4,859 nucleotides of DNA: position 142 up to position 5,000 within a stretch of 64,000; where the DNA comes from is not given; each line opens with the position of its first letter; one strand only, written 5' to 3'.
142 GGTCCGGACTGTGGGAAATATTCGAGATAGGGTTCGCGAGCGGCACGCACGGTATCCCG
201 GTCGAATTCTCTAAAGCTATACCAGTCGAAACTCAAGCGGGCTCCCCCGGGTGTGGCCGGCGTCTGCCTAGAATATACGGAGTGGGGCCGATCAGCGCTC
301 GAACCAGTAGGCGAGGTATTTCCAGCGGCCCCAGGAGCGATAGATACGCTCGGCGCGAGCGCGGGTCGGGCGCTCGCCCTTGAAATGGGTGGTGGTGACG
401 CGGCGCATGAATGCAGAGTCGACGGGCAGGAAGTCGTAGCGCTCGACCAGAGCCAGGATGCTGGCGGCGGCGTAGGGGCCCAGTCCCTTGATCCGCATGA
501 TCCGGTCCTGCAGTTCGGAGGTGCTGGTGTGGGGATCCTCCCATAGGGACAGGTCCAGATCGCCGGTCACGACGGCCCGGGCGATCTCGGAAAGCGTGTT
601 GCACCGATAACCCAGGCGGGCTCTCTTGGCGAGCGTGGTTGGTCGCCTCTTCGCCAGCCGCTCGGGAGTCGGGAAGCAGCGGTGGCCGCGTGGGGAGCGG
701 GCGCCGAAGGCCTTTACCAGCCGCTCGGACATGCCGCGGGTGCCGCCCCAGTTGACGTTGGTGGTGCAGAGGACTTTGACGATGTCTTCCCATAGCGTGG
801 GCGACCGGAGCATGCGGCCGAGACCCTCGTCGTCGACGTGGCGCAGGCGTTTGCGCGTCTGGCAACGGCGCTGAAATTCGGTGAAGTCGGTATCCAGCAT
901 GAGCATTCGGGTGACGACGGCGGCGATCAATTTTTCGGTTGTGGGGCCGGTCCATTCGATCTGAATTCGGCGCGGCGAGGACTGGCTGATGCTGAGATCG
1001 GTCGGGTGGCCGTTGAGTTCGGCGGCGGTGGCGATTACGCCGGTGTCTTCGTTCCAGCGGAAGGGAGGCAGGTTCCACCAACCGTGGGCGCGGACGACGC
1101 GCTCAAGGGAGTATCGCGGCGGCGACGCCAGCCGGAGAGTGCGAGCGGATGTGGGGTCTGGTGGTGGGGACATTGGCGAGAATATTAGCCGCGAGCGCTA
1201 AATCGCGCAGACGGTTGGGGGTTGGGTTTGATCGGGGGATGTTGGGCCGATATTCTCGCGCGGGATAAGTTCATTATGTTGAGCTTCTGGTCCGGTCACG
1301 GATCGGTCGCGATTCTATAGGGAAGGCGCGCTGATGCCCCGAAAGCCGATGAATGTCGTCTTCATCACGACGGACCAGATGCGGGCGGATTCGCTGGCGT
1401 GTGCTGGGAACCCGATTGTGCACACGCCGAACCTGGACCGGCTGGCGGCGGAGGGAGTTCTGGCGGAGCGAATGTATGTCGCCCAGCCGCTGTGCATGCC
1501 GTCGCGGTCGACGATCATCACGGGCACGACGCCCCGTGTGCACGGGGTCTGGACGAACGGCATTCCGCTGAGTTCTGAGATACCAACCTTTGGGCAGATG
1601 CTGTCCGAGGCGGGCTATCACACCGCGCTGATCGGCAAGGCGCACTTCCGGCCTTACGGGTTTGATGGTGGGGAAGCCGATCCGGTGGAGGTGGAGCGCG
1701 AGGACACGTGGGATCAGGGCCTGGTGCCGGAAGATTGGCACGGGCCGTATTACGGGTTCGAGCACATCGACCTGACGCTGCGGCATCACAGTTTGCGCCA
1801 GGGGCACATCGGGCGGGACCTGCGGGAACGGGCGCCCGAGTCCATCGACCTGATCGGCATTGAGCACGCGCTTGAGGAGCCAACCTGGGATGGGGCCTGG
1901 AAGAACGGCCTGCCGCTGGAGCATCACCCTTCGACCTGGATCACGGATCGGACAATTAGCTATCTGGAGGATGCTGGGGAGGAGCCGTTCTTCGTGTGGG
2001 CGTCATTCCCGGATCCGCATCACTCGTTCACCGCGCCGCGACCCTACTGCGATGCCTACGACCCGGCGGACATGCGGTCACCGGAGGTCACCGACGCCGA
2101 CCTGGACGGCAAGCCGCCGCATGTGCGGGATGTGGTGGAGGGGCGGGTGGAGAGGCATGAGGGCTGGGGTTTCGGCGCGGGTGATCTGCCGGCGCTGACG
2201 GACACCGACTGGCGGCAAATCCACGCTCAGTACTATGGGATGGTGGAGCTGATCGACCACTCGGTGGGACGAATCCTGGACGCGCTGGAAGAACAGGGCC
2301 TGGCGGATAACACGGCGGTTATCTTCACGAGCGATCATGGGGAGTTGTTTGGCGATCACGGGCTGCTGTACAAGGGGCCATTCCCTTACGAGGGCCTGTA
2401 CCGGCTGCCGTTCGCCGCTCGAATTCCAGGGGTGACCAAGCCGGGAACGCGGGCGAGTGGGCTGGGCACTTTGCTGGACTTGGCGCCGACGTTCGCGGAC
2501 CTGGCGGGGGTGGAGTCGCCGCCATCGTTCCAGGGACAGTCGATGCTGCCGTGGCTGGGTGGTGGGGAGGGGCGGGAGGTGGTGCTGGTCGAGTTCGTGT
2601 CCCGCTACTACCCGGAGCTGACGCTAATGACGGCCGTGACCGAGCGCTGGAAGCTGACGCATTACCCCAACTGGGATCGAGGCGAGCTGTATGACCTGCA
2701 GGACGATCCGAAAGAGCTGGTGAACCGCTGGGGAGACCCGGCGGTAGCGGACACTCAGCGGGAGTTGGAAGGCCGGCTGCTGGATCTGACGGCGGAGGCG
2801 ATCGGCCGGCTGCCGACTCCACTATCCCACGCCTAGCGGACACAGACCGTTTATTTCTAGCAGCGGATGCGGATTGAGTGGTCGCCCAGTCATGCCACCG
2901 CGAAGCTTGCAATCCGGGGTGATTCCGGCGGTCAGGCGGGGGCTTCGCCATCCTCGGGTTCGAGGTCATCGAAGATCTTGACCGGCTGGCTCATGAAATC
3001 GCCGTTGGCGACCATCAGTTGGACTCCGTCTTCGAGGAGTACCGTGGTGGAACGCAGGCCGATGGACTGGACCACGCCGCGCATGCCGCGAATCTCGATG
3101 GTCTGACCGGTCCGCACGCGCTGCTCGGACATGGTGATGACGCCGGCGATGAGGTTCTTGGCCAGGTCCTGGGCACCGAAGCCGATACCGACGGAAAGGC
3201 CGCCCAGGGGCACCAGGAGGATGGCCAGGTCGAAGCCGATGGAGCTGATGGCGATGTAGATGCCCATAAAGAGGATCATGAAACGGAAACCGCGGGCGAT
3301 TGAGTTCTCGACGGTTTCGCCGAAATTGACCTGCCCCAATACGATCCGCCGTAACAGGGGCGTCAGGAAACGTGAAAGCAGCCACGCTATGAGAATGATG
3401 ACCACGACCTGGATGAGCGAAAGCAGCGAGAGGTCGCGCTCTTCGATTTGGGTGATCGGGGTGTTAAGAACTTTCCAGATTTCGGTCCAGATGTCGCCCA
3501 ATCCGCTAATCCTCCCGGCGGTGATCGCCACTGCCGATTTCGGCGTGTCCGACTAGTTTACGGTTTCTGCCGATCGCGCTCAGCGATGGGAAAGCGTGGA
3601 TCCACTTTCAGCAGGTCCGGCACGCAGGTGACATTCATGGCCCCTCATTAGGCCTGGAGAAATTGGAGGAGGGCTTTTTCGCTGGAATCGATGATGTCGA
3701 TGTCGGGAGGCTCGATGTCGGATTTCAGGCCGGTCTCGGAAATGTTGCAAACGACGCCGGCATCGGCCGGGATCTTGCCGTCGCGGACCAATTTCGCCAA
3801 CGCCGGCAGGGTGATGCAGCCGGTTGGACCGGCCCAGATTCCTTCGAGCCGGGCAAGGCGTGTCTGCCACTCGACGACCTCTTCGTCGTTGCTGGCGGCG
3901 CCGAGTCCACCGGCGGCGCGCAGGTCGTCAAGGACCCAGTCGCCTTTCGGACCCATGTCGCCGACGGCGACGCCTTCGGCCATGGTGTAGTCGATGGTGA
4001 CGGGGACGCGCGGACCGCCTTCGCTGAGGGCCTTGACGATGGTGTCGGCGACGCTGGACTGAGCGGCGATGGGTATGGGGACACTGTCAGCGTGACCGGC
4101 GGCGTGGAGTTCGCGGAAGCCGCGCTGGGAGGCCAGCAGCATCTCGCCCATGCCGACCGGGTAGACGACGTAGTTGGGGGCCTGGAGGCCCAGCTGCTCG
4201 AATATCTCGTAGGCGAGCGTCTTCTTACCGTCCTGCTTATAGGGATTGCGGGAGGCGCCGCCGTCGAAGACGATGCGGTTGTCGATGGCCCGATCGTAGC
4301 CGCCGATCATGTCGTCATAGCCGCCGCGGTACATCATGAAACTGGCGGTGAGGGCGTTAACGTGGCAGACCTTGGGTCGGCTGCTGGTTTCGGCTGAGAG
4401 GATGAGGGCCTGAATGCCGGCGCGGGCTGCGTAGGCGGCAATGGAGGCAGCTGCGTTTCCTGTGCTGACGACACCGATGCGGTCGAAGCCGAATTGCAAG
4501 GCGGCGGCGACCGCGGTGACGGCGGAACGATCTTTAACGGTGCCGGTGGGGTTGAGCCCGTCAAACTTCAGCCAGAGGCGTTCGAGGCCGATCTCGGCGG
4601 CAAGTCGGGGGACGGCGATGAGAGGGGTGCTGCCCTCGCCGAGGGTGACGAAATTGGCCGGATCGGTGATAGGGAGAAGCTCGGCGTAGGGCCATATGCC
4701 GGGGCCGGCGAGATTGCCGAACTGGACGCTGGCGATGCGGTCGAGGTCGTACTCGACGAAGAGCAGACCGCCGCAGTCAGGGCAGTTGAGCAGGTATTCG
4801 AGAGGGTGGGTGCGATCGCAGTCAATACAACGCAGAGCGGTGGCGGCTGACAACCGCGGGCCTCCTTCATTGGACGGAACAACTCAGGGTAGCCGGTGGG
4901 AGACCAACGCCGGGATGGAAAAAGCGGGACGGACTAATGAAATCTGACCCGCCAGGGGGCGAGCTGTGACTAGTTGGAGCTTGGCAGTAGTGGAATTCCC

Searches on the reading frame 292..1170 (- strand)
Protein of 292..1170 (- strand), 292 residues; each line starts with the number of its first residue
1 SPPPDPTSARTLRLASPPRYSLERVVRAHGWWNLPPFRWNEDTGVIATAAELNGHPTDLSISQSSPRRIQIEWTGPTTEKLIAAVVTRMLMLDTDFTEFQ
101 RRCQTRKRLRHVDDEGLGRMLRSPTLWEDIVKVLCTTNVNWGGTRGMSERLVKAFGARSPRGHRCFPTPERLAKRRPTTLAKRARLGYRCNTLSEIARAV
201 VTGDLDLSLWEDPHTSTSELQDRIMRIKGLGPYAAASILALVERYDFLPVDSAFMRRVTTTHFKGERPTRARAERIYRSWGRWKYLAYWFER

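Call 58: search_protein_families(library=pfam, proteins=[window:292-1170:-], max_evalue=0.001)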
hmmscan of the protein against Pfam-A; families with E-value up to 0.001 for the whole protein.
window:292-1170:- (292 aa): 1 family
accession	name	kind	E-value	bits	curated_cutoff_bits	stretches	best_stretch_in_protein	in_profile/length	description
PF00730.31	HhH-GPD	-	1.8e-06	28.6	26.2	1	131-279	1-104/108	HhH-GPD superfamily base excision DNA repair protein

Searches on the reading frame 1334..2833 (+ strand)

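Call 58: search_protein_families(library=pfam, proteins=[window:1334-2833:+], max_evalue=0.001)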
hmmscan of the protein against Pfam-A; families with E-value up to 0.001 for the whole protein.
window:1334-2833:+ (500 aa): 4 families
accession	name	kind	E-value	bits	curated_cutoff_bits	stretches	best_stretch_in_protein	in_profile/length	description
PF00884.28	Sulfatase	-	1e-52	179.8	25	1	7-393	2-301/301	Sulfatase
PF16347.10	SGSH_C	-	6.4e-21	75.5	29.3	1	340-486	1-152/154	N-sulphoglucosamine sulphohydrolase, C-terminal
PF01663.27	Phosphodiest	-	4e-18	66.6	23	1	8-336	1-220/342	Type I phosphodiesterase / nucleotide pyrophosphatase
PF02995.22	DUF229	-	2.4e-05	23.6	25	1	296-348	302-354/496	Protein of unknown function (DUF229)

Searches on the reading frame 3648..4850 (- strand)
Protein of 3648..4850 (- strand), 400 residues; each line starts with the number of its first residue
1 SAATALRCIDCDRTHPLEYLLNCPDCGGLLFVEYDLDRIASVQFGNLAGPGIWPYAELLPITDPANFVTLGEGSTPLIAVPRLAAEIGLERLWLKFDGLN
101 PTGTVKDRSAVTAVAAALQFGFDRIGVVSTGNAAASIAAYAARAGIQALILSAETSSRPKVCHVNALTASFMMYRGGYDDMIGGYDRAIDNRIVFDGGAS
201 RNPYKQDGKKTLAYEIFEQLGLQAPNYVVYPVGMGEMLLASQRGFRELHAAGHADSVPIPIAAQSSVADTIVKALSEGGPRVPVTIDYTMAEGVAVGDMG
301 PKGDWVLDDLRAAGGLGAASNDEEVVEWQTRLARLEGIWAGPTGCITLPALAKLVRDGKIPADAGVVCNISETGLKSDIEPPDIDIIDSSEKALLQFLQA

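Call 58: search_protein_families(library=pfam, proteins=[window:3648-4850:-], max_evalue=0.001)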
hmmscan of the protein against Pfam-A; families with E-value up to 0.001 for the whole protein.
window:3648-4850:- (400 aa): 1 family
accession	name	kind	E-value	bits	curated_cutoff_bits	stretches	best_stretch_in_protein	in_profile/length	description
PF00291.31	PALP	-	8.2e-56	189.9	35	1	68-371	1-294/295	Pyridoxal-phosphate dependent enzyme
